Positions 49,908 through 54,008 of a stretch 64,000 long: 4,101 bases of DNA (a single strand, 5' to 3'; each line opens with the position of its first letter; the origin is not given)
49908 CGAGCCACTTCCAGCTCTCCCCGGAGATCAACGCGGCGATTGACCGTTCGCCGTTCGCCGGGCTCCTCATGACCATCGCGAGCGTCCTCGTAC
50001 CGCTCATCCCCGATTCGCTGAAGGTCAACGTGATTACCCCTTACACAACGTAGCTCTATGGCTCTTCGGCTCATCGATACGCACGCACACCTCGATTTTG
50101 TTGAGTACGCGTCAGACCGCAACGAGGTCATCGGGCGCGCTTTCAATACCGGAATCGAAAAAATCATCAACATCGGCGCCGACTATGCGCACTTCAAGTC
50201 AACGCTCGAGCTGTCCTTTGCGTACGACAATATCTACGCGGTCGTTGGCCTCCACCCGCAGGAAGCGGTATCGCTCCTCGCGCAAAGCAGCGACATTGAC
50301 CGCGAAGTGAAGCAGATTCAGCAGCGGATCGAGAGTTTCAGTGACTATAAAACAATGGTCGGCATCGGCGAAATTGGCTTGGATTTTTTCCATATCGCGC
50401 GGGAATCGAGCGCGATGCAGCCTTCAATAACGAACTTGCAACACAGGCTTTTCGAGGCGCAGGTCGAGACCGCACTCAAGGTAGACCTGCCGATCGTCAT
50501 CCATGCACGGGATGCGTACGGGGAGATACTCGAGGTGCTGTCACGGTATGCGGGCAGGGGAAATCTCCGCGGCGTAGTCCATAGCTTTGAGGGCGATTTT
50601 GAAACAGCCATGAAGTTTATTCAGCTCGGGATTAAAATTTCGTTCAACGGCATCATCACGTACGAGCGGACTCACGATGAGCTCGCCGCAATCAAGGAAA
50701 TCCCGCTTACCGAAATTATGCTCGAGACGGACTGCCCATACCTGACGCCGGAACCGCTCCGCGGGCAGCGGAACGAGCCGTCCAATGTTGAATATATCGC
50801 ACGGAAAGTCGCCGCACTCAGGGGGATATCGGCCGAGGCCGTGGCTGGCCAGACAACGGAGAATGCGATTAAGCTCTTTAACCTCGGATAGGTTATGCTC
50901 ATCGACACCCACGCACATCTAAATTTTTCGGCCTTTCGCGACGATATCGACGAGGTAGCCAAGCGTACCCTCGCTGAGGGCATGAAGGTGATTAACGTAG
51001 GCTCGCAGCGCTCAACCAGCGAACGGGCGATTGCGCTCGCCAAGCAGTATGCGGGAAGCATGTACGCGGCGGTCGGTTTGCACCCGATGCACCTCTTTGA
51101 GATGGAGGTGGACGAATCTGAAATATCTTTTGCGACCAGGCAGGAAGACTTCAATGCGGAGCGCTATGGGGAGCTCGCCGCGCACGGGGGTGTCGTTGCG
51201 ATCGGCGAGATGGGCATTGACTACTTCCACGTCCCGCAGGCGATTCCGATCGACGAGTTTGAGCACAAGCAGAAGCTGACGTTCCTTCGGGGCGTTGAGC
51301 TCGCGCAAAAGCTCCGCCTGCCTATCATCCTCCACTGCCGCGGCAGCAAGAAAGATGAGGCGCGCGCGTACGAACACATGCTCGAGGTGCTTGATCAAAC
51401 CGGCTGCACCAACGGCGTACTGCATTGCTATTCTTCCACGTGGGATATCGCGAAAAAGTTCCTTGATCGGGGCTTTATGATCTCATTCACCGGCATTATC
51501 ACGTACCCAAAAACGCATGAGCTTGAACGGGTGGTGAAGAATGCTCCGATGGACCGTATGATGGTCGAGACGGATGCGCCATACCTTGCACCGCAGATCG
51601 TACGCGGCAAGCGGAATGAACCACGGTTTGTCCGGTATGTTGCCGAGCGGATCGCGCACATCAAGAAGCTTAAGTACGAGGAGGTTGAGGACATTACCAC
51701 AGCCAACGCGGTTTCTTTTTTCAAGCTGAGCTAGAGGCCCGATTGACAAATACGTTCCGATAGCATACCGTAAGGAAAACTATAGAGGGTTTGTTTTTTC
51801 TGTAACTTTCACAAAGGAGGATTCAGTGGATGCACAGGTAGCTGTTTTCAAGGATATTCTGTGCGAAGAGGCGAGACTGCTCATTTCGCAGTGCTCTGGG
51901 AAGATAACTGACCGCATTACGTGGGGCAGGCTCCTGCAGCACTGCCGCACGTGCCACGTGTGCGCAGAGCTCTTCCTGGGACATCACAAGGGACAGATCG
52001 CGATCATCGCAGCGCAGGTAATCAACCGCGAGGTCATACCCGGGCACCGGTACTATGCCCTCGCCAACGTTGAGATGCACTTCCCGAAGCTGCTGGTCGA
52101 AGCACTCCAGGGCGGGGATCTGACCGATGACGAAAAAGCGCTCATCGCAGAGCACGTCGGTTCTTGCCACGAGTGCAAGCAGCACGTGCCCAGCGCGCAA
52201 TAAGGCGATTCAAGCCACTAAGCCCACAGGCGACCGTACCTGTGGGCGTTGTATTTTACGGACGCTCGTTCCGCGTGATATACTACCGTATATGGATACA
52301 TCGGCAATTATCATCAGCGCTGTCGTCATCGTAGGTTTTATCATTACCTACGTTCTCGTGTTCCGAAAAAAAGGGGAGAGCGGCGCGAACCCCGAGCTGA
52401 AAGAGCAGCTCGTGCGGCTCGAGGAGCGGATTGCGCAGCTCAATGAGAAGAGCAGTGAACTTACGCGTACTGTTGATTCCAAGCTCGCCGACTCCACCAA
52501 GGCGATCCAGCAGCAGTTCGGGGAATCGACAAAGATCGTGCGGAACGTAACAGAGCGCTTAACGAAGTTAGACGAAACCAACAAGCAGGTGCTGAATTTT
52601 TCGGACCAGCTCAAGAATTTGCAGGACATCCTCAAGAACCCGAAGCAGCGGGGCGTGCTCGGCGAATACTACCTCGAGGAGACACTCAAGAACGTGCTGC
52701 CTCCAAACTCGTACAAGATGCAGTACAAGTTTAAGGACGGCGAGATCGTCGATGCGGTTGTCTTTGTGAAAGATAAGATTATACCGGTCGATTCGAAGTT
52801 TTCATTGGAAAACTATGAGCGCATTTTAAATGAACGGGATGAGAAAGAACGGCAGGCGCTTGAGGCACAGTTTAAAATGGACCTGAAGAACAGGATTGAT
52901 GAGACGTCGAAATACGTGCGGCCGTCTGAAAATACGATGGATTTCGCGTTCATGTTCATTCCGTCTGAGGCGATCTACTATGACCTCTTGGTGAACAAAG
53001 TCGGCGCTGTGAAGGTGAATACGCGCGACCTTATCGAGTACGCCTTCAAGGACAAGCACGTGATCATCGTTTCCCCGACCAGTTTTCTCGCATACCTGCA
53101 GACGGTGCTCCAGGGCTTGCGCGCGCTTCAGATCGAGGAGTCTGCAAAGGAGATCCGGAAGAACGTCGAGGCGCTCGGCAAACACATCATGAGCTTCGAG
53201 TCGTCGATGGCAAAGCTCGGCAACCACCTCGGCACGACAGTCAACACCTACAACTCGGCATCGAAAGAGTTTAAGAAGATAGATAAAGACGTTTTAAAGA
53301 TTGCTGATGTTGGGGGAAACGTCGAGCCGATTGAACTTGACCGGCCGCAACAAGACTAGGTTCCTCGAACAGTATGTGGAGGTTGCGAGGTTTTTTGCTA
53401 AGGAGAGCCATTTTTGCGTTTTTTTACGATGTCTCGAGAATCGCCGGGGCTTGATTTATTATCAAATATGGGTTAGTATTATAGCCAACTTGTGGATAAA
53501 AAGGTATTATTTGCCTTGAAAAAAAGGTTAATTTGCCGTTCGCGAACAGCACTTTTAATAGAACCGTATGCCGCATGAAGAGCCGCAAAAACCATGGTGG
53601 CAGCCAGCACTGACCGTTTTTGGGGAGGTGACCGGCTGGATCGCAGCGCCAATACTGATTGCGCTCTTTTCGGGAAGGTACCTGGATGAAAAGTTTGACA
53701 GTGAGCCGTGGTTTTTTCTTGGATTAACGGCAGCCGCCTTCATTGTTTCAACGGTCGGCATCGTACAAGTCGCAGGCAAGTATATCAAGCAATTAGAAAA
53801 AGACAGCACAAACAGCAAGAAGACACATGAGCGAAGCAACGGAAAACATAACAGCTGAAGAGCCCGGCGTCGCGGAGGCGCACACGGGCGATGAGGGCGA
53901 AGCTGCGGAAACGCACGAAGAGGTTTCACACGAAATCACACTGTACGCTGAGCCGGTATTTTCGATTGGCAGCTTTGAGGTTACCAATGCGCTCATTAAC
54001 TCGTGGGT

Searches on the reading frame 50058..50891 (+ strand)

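Call 71: search_protein_families(library=pfam, proteins=[window:50058-50891:+], max_evalue=0.00001)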
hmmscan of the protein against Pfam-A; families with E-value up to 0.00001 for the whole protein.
window:50058-50891:+ (277 aa): 1 family
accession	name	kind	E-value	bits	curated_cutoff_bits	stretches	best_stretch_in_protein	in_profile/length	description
PF01026.27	TatD_DNase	-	1.2e-74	251.4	27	1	6-275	1-253/253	TatD related DNase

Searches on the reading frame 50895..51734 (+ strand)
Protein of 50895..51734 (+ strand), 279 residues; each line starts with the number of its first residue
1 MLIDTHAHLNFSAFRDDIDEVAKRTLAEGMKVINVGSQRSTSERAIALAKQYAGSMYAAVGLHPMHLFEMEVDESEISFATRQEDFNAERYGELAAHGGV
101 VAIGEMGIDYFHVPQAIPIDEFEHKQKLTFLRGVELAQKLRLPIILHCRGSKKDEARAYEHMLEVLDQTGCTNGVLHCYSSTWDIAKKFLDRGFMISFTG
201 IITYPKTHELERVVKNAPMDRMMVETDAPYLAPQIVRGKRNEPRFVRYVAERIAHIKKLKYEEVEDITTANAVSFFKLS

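Call 71: search_protein_families(library=pfam, proteins=[window:50895-51734:+], max_evalue=0.00001)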
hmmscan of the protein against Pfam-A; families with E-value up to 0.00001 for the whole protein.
window:50895-51734:+ (279 aa): 1 family
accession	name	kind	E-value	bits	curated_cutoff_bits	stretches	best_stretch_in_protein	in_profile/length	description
PF01026.27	TatD_DNase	-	6.9e-71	239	27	1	3-277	1-253/253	TatD related DNase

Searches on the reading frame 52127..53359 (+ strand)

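Call 71: search_protein_families(library=pfam, proteins=[window:52127-53359:+], max_evalue=0.00001)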
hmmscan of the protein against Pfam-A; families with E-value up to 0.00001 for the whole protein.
window:52127-53359:+ (410 aa): 1 family
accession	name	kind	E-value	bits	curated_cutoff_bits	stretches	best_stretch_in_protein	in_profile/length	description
PF02646.22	RmuC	-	7.2e-57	193.1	26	1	110-389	4-278/291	RmuC family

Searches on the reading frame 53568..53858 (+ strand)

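Call 71: search_protein_families(library=pfam, proteins=[window:53568-53858:+], max_evalue=0.00001)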
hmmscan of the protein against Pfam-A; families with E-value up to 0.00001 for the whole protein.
window:53568-53858:+ (96 aa): 1 family
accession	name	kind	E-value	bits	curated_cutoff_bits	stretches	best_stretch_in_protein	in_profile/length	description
PF09527.15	ATPase_gene1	-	1.5e-08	35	26.6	1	25-64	11-50/54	Putative F0F1-ATPase subunit Ca2+/Mg2+ transporter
